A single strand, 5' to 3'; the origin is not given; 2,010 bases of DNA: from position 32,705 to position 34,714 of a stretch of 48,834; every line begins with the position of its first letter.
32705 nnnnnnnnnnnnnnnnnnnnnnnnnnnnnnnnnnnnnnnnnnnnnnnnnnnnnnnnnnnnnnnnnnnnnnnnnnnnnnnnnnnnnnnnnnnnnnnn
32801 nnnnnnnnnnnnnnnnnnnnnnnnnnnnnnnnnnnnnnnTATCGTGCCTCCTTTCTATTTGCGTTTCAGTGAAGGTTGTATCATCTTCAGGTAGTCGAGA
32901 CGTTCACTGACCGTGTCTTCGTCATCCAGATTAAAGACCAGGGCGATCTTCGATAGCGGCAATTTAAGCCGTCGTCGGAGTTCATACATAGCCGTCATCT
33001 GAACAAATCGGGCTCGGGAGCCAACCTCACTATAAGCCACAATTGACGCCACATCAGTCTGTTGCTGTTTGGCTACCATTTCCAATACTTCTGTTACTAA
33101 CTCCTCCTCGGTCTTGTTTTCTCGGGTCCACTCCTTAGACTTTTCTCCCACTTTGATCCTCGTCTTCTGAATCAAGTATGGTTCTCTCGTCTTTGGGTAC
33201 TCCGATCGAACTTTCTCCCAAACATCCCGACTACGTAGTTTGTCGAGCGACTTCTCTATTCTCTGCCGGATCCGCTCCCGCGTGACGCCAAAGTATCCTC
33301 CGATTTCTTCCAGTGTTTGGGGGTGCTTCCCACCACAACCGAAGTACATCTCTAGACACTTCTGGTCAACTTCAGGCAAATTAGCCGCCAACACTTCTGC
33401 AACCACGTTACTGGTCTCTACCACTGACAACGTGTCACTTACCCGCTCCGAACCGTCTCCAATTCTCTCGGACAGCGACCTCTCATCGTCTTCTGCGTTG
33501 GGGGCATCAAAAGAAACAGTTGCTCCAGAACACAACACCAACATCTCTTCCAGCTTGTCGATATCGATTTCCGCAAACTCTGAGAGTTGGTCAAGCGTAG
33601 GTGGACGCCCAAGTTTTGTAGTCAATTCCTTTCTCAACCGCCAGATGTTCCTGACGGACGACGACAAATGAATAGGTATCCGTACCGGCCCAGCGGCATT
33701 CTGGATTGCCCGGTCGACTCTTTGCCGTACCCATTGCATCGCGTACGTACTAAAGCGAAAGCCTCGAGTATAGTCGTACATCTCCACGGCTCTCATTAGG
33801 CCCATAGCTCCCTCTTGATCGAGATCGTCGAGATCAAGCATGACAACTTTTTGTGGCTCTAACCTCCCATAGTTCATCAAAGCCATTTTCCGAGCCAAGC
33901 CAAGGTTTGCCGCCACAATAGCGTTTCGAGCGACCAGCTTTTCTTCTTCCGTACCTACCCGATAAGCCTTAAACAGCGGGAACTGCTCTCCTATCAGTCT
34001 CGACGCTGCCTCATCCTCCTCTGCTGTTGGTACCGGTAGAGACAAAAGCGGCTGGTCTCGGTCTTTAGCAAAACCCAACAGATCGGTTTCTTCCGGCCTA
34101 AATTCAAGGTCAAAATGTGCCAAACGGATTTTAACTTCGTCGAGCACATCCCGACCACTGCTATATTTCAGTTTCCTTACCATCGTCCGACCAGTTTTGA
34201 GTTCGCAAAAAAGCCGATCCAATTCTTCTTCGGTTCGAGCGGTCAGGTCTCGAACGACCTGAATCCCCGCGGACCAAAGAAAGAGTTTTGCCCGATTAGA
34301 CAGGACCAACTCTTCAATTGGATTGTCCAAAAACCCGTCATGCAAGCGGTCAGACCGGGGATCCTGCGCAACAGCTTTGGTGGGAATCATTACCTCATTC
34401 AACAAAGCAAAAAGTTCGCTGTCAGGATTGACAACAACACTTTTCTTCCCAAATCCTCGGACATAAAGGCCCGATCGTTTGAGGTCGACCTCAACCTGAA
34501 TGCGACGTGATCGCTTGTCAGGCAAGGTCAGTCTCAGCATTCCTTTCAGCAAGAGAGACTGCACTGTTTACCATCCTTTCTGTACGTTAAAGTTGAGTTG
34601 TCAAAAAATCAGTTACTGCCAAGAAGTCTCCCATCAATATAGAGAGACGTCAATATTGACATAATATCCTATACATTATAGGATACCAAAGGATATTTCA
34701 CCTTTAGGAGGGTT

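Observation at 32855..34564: Sigma-70 factor fused to an RpoA alphaCTD-like domain (N-terminal) and a DnaA domain-IV-like domain (C-terminal)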

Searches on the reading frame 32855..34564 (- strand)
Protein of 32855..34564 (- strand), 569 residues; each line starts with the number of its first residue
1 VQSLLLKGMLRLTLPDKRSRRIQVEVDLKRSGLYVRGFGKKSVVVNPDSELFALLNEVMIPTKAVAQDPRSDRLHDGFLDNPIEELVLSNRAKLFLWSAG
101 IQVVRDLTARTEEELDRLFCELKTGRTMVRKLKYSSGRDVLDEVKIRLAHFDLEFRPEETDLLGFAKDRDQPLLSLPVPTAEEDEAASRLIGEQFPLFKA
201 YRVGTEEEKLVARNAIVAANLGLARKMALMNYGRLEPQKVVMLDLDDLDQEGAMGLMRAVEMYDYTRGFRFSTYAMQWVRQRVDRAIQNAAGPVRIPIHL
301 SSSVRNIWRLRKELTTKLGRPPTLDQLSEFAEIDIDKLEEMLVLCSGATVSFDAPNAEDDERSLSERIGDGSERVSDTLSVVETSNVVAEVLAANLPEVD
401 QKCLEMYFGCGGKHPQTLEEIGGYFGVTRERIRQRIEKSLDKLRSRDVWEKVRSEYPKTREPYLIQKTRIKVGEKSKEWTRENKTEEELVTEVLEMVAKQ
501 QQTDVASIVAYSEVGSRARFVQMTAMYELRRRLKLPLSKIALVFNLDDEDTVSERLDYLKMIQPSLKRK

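Call 3: search_protein_families(library=pfam, proteins=[window:32855-34564:-], max_evalue=1)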
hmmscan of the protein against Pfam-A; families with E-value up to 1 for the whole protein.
window:32855-34564:- (569 aa): 5 families
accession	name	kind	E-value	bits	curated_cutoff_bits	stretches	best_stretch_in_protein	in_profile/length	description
PF04545.22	Sigma70_r4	-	4.9e-13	48.8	24.1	1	394-444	3-49/50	Sigma-70, region 4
PF04542.20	Sigma70_r2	-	4.8e-10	39.5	24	1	243-287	21-65/71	Sigma-70 region 2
PF04539.22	Sigma70_r3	-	3.1e-06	27.6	25.3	1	306-371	5-69/78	Sigma-70 region 3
PF03118.21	RNA_pol_A_CTD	-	1e-05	25.6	23.8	1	78-116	10-48/67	Bacterial RNA polymerase, alpha chain C terminal domain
PF08299.17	Bac_DnaA_C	-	0.095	13.2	31.5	1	492-553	3-63/69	Bacterial dnaA protein helix-turn-helix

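Call 4: search_protein_families(library=ncbifam, proteins=[window:32855-34564:-], max_evalue=1)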
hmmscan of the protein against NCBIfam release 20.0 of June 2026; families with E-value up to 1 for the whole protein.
window:32855-34564:- (569 aa): 54 families (the best 25 are shown)
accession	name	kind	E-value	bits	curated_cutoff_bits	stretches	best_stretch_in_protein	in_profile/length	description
NF041931.2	MzaA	equivalog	1.8e-53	182.5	800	1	205-447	469-705/726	MZA anti-phage system associated sigma-70 family RNA polymerase sigma factor MzaA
TIGR02997.1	Sig70-cyanoRpoD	subfamily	5.3e-49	167.1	384.5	1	211-444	74-298/298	RNA polymerase sigma factor, RpoD/SigA family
TIGR02393.1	RpoD_Cterm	equivalog_domain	1.5e-48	165.5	354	1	243-453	25-234/238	RNA polymerase sigma factor RpoD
NF004208.0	PRK05658.1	equivalog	2.8e-47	162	555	1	246-454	420-627/631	RNA polymerase sigma factor RpoD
NF005920.0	PRK07921.1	subfamily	9.3e-47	159.6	464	1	211-454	90-325/328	RNA polymerase sigma factor SigB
TIGR02394.1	rpoS_proteo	equivalog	6.9e-46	157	378.7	1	210-447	45-274/285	RNA polymerase sigma factor RpoS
NF006666.0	PRK09210.1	equivalog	1.4e-44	152.9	572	1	206-446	127-359/370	RNA polymerase sigma factor RpoD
NF004207.0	PRK05657.1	equivalog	1.5e-42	146.1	394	1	208-445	86-315/329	RNA polymerase sigma factor RpoS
NF004560.0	PRK05901.1-1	equivalog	5.8e-39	134.6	711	1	212-445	279-504/516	RNA polymerase sigma factor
NF004561.0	PRK05901.1-3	equivalog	6.6e-39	134.4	582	1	212-445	300-525/537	RNA polymerase sigma factor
NF005643.0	PRK07406.1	equivalog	1.3e-38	133.1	500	1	212-447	161-387/397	RNA polymerase sigma factor RpoD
NF004562.0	PRK05901.1-4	equivalog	3.1e-35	121.7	779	1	243-445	341-542/571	RNA polymerase sigma factor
NF005785.0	PRK07598.1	equivalog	8.2e-34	117.1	554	1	242-453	199-408/415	RNA polymerase sigma factor SigC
NF004615.0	PRK05949.1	subfamily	1.3e-33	116.3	530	1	238-447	112-318/327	RNA polymerase sigma factor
NF004564.0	PRK05901.2-2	equivalog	3.4e-33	115.1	617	1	205-448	242-484/500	RNA polymerase sigma factor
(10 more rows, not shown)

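Call 10: find_homologous_proteins(query=window:32855-34564:-, max_evalue=0.00001)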
Query window:32855-34564:- (569 aa): 4224 proteins with E <= 0.00001 among 8000 candidates; the best 120 are listed.
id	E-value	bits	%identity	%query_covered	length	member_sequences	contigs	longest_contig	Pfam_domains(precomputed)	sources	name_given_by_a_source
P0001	6.2e-84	301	38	81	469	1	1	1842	PF04545.23,PF04542.21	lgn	-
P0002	8.2e-79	284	34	90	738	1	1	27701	PF03118.22,PF08299.18,PF04545.23,PF04542.21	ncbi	-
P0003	3.3e-43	166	43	41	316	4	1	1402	PF04545.23,PF00140.26,PF04542.21,PF04539.23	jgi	jgi:RNA polymerase primary sigma factor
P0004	8.8e-43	165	43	41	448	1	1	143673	PF04545.23,PF00140.26,PF04542.21,PF04539.23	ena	-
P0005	9.5e-43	165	43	41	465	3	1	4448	PF04545.23,PF00140.26,PF04542.21,PF04539.23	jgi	jgi:RNA polymerase primary sigma factor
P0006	1.6e-42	164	43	41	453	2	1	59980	PF04545.23,PF00140.26,PF04542.21,PF04539.23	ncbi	-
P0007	2.7e-42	163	42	41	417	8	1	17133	PF04545.23,PF00140.26,PF04542.21,PF04539.23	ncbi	-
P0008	4.0e-42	163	42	41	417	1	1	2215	PF04545.23,PF00140.26,PF04542.21,PF04539.23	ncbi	-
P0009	4.0e-42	163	42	41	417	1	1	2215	PF04545.23,PF00140.26,PF04542.21,PF04539.23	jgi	jgi:RNA polymerase primary sigma factor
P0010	4.1e-42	163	42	41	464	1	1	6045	PF04545.23,PF00140.26,PF04542.21,PF04539.23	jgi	-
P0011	7.6e-42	162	42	41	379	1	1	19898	PF04545.23,PF00140.26,PF04542.21,PF04539.23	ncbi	ncbi:MAG: RNA polymerase sigma factor RpoD [Microthrixaceae bacterium]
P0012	9.1e-42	162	42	41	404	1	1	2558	PF04545.23,PF00140.26,PF04542.21,PF04539.23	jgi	jgi:RNA polymerase primary sigma factor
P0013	9.8e-42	161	42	41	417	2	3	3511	PF04545.23,PF00140.26,PF04542.21,PF04539.23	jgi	jgi:RNA polymerase primary sigma factor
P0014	2.9e-41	160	40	43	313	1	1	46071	PF04545.23,PF00140.26,PF04542.21,PF04539.23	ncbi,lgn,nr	ncbi:MAG: sigma-70 family RNA polymerase sigma factor [Coriobacteriia bacterium]|nr:sigma-70 family 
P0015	4.0e-41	159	41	41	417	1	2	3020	PF04545.23,PF00140.26,PF04542.21,PF04539.23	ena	-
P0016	7.7e-41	158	42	41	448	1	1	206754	PF04545.23,PF00140.26,PF04542.21,PF04539.23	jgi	jgi:RNA polymerase primary sigma factor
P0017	9.3e-41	158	42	41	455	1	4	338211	PF04545.23,PF00140.26,PF04542.21,PF04539.23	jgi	jgi:RNA polymerase primary sigma factor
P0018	1.2e-40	158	40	45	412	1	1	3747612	PF04545.23,PF00140.26,PF04542.21,PF04539.23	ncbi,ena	-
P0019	2.8e-40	157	44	35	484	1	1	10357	PF04545.23,PF00140.26,PF04542.21,PF04539.23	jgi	-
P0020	4.7e-40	156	39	45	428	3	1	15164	PF04545.23,PF00140.26,PF04542.21,PF04539.23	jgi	-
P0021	5.3e-40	156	41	41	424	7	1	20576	PF04545.23,PF00140.26,PF04542.21,PF04539.23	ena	-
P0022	5.3e-40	156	41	41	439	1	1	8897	PF04545.23,PF00140.26,PF04542.21,PF04539.23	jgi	-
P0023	5.6e-40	156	40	41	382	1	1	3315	PF04545.23,PF00140.26,PF04542.21,PF04539.23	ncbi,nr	ncbi:MAG: RNA polymerase sigma factor RpoD [Actinobacteria bacterium]|nr:RNA polymerase sigma factor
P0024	6.8e-40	155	39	46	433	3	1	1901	PF04545.23,PF00140.26,PF04542.21,PF04539.23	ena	-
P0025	7.4e-40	155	41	41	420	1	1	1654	PF04545.23,PF00140.26,PF04542.21,PF04539.23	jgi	jgi:RNA polymerase primary sigma factor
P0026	8.1e-40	155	41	44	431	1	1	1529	PF04545.23,PF00140.26,PF03979.20,PF04542.21,PF04539.23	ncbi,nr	ncbi:MAG: RNA polymerase sigma factor RpoD [Actinobacteria bacterium]|nr:MAG: RNA polymerase sigma f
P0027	8.9e-40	155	41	41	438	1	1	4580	PF04545.23,PF00140.26,PF04542.21,PF04539.23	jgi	jgi:RNA polymerase primary sigma factor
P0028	1.1e-39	155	40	46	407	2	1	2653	PF04545.23,PF00140.26,PF04542.21,PF04539.23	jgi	jgi:RNA polymerase primary sigma factor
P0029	1.3e-39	154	37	43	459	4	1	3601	PF04545.23,PF00140.26,PF03979.20,PF04542.21,PF04539.23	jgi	-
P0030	1.5e-39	154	40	41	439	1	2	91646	PF04545.23,PF00140.26,PF04542.21,PF04539.23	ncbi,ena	-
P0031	1.8e-39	154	40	41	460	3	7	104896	PF04545.23,PF00140.26,PF04542.21,PF04539.23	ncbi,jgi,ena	-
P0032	2.2e-39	154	41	41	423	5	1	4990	PF04545.23,PF00140.26,PF03979.20,PF04542.21,PF04539.23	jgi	jgi:RNA polymerase primary sigma factor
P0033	2.4e-39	154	41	41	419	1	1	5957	PF04545.23,PF00140.26,PF04542.21,PF04539.23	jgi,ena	-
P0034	2.5e-39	153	41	41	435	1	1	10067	PF04545.23,PF00140.26,PF04542.21,PF04539.23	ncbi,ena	-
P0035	2.6e-39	153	43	35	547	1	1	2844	PF04545.23,PF00140.26,PF04542.21,PF04539.23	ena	-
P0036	3.1e-39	153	43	35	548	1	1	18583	PF04545.23,PF00140.26,PF04542.21,PF04539.23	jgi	jgi:RNA polymerase primary sigma factor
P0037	3.6e-39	153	38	46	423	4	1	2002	PF04545.23,PF00140.26,PF04542.21,PF04539.23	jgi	jgi:RNA polymerase primary sigma factor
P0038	3.7e-39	153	38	44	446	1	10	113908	PF04545.23,PF00140.26,PF04542.21,PF04539.23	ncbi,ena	-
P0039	3.9e-39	153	36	43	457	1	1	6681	PF04545.23,PF00140.26,PF03979.20,PF04542.21,PF04539.23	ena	-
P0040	4.5e-39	153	37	43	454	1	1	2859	PF04545.23,PF00140.26,PF03979.20,PF04542.21,PF04539.23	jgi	jgi:RNA polymerase primary sigma factor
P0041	4.7e-39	153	41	41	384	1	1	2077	PF04545.23,PF00140.26,PF04542.21,PF04539.23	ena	-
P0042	4.8e-39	153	44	35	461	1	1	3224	PF04545.23,PF00140.26,PF03979.20,PF04542.21,PF04539.23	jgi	jgi:RNA polymerase primary sigma factor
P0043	4.9e-39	153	39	41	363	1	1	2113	PF04545.23,PF00140.26,PF03979.20,PF04542.21,PF04539.23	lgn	-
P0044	5.2e-39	152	40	41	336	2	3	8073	PF04545.23,PF00140.26,PF04542.21,PF04539.23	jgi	jgi:RNA polymerase primary sigma factor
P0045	5.2e-39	152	38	44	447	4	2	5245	PF04545.23,PF00140.26,PF04542.21,PF04539.23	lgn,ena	-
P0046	5.9e-39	152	40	41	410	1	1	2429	PF04545.23,PF00140.26,PF04542.21,PF04539.23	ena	-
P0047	6.4e-39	152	40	43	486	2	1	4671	PF04545.23,PF00140.26,PF03979.20,PF04542.21,PF04539.23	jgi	-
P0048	6.8e-39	152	39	44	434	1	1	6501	PF04545.23,PF00140.26,PF04542.21,PF04539.23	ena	-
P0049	7.1e-39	152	39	41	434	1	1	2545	PF04545.23,PF00140.26,PF04542.21,PF04539.23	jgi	jgi:RNA polymerase primary sigma factor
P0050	7.3e-39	152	39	41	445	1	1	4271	PF04545.23,PF00140.26,PF03979.20,PF04542.21,PF04539.23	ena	-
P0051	7.7e-39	152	39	41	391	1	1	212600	PF04545.23,PF00140.26,PF03979.20,PF04542.21,PF04539.23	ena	-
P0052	8.0e-39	152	39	41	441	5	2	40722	PF04545.23,PF00140.26,PF04542.21,PF04539.23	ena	-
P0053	8.0e-39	152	40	41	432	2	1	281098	PF04545.23,PF00140.26,PF04542.21,PF04539.23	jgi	jgi:RNA polymerase primary sigma factor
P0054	8.8e-39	152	39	41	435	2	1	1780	PF04545.23,PF00140.26,PF04542.21,PF04539.23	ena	-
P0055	8.9e-39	152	40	43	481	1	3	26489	PF04545.23,PF00140.26,PF03979.20,PF04542.21,PF04539.23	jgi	jgi:RNA polymerase primary sigma factor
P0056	9.0e-39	152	44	35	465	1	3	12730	PF04545.23,PF00140.26,PF04542.21,PF04539.23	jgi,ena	-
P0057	1.0e-38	151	40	41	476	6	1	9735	PF04545.23,PF00140.26,PF04542.21,PF04539.23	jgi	-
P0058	1.1e-38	151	39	41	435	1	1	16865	PF04545.23,PF00140.26,PF03979.20,PF04542.21,PF04539.23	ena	-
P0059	1.1e-38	151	36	43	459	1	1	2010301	PF04545.23,PF00140.26,PF03979.20,PF04542.21,PF04539.23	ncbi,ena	-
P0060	1.1e-38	151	40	41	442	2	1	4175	PF04545.23,PF00140.26,PF04542.21,PF04539.23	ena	-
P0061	1.1e-38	151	40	41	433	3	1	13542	PF04545.23,PF00140.26,PF04542.21,PF04539.23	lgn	-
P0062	1.1e-38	151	39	41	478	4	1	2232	PF04545.23,PF00140.26,PF04542.21,PF04539.23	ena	-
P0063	1.2e-38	151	38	44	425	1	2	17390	PF04545.23,PF00140.26,PF04542.21,PF04539.23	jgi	jgi:RNA polymerase primary sigma factor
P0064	1.2e-38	151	40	41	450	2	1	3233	PF04545.23,PF00140.26,PF03979.20,PF04542.21,PF04539.23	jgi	jgi:RNA polymerase primary sigma factor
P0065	1.3e-38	151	40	43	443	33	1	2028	PF04545.23,PF00140.26,PF04542.21,PF04539.23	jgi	jgi:RNA polymerase primary sigma factor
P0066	1.3e-38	151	40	41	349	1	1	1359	PF04545.23,PF00140.26,PF04542.21,PF04539.23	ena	-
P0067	1.3e-38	151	39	41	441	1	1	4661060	PF04545.23,PF00140.26,PF04542.21,PF04539.23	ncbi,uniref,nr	ncbi:RNA polymerase sigma factor RpoD [Dermatobacter hominis]|uniref:RNA polymerase sigma factor Rpo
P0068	1.3e-38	151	39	45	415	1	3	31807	PF04545.23,PF00140.26,PF04542.21,PF04539.23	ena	-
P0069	1.3e-38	151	40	41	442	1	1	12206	PF04545.23,PF00140.26,PF03979.20,PF04542.21,PF04539.23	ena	-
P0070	1.3e-38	151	36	43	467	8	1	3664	PF04545.23,PF00140.26,PF03979.20,PF04542.21,PF04539.23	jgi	jgi:RNA polymerase primary sigma factor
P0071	1.3e-38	151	39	41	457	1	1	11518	PF04545.23,PF00140.26,PF04542.21,PF04539.23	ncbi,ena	-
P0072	1.4e-38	151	36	43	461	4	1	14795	PF04545.23,PF00140.26,PF03979.20,PF04542.21,PF04539.23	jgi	jgi:RNA polymerase primary sigma factor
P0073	1.4e-38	151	36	43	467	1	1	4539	PF04545.23,PF00140.26,PF03979.20,PF04542.21,PF04539.23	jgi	jgi:RNA polymerase primary sigma factor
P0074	1.5e-38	151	38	42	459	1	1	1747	PF04545.23,PF00140.26,PF04542.21,PF04539.23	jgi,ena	-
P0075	1.5e-38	151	39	41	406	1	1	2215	PF04545.23,PF00140.26,PF04542.21,PF04539.23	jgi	jgi:RNA polymerase primary sigma factor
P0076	1.5e-38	151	39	41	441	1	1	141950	PF04545.23,PF00140.26,PF04542.21,PF04539.23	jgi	jgi:RNA polymerase primary sigma factor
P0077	1.6e-38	151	41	43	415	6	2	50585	PF04545.23,PF00140.26,PF03979.20,PF04542.21,PF04539.23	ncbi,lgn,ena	-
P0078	1.6e-38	151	38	41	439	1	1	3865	PF04545.23,PF00140.26,PF04542.21,PF04539.23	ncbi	ncbi:MAG: RNA polymerase sigma factor RpoD [Ilumatobacteraceae bacterium]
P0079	1.6e-38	151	38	45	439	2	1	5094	PF04545.23,PF00140.26,PF03979.20,PF04542.21,PF04539.23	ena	-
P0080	1.6e-38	151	40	41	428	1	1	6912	PF04545.23,PF00140.26,PF03979.20,PF04542.21,PF04539.23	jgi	jgi:RNA polymerase primary sigma factor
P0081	1.6e-38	151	40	41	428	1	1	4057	PF04545.23,PF00140.26,PF03979.20,PF04542.21,PF04539.23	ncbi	-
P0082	1.7e-38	151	39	41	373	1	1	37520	PF04545.23,PF00140.26,PF03979.20,PF04542.21,PF04539.23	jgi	jgi:RNA polymerase primary sigma factor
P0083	1.7e-38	151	39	43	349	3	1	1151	PF04545.23,PF00140.26,PF04542.21,PF04539.23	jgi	jgi:RNA polymerase primary sigma factor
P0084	1.7e-38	151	39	41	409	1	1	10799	PF04545.23,PF00140.26,PF04542.21,PF04539.23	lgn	-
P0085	1.8e-38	151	40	41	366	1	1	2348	PF04545.23,PF00140.26,PF03979.20,PF04542.21,PF04539.23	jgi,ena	-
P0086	1.8e-38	151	36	43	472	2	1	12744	PF04545.23,PF00140.26,PF03979.20,PF04542.21,PF04539.23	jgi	jgi:RNA polymerase primary sigma factor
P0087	1.8e-38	151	39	41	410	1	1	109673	PF04545.23,PF00140.26,PF04542.21,PF04539.23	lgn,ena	-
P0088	1.8e-38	151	38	47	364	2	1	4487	PF04545.23,PF00140.26,PF03979.20,PF04542.21,PF04539.23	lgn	-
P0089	1.8e-38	151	43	35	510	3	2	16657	PF04545.23,PF00140.26,PF03979.20,PF04542.21,PF04539.23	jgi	jgi:RNA polymerase primary sigma factor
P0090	1.8e-38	151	39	41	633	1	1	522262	PF04545.23,PF00140.26,PF04542.21,PF04539.23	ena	-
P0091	1.9e-38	151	41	42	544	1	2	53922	PF04545.23,PF00140.26,PF04542.21,PF04539.23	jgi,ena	-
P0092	2.0e-38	150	40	41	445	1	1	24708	PF04545.23,PF00140.26,PF04542.21,PF04539.23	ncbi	ncbi:MAG: RNA polymerase sigma factor RpoD [Microthrixaceae bacterium]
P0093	2.0e-38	150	39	44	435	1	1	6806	PF04545.23,PF00140.26,PF03979.20,PF04542.21,PF04539.23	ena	-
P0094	2.0e-38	150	39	43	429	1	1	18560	PF04545.23,PF00140.26,PF04542.21,PF04539.23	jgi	jgi:RNA polymerase primary sigma factor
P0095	2.1e-38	150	37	48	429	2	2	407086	PF04545.23,PF00140.26,PF04542.21,PF04539.23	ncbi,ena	-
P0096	2.1e-38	150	39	41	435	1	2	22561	PF04545.23,PF00140.26,PF04542.21,PF04539.23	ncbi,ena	-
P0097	2.2e-38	150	41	42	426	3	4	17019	PF04545.23,PF00140.26,PF03979.20,PF04542.21,PF04539.23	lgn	-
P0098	2.2e-38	150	41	41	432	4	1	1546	PF04545.23,PF00140.26,PF04542.21,PF04539.23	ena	-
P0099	2.4e-38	150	40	41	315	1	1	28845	PF04545.23,PF00140.26,PF04542.21,PF04539.23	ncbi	-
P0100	2.4e-38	150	39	41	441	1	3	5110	PF04545.23,PF00140.26,PF04542.21,PF04539.23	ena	-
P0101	2.5e-38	150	39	44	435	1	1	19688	PF04545.23,PF00140.26,PF03979.20,PF04542.21,PF04539.23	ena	-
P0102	2.5e-38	150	39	41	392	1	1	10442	PF04545.23,PF00140.26,PF04542.21,PF04539.23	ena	-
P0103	2.6e-38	150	39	41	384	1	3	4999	PF04545.23,PF00140.26,PF04542.21,PF04539.23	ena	-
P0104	2.6e-38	150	40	42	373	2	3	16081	PF04545.23,PF00140.26,PF04542.21,PF04539.23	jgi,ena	-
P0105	2.6e-38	150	40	43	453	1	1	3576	PF04545.23,PF00140.26,PF03979.20,PF04542.21,PF04539.23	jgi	jgi:RNA polymerase primary sigma factor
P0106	2.7e-38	150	36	46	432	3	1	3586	PF04545.23,PF00140.26,PF03979.20,PF04542.21,PF04539.23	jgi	jgi:RNA polymerase primary sigma factor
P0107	2.7e-38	150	40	41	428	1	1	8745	PF04545.23,PF00140.26,PF03979.20,PF04542.21,PF04539.23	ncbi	-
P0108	2.8e-38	150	39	43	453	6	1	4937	PF04545.23,PF00140.26,PF03979.20,PF04542.21,PF04539.23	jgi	jgi:RNA polymerase primary sigma factor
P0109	2.9e-38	150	38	43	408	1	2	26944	PF04545.23,PF00140.26,PF04542.21,PF04539.23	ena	-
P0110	2.9e-38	150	42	36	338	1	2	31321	PF04545.23,PF00140.26,PF04542.21,PF04539.23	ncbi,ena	-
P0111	3.1e-38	150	38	43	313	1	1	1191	PF04545.23,PF00140.26,PF04542.21,PF04539.23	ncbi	-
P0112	3.1e-38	150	39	43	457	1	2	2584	PF04545.23,PF00140.26,PF03979.20,PF04542.21,PF04539.23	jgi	jgi:RNA polymerase primary sigma factor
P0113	3.4e-38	150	39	43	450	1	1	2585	PF04545.23,PF00140.26,PF03979.20,PF04542.21,PF04539.23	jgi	-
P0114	3.4e-38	150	38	42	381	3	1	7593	PF04545.23,PF00140.26,PF03979.20,PF04542.21,PF04539.23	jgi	jgi:RNA polymerase primary sigma factor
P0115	3.5e-38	150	39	43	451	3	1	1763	PF04545.23,PF00140.26,PF03979.20,PF04542.21,PF04539.23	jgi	jgi:RNA polymerase primary sigma factor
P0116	3.5e-38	150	37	44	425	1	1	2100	PF04545.23,PF00140.26,PF04542.21,PF04539.23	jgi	jgi:RNA polymerase primary sigma factor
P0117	3.6e-38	150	39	43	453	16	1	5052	PF04545.23,PF00140.26,PF04542.21,PF04539.23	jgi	jgi:RNA polymerase primary sigma factor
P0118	3.6e-38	150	37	47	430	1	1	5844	PF04545.23,PF00140.26,PF03979.20,PF04542.21,PF04539.23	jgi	jgi:RNA polymerase primary sigma factor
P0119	3.6e-38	150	39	42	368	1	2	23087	PF04545.23,PF00140.26,PF03979.20,PF04542.21,PF04539.23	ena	-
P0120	3.7e-38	150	38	41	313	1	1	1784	PF04545.23,PF00140.26,PF04542.21,PF04539.23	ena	-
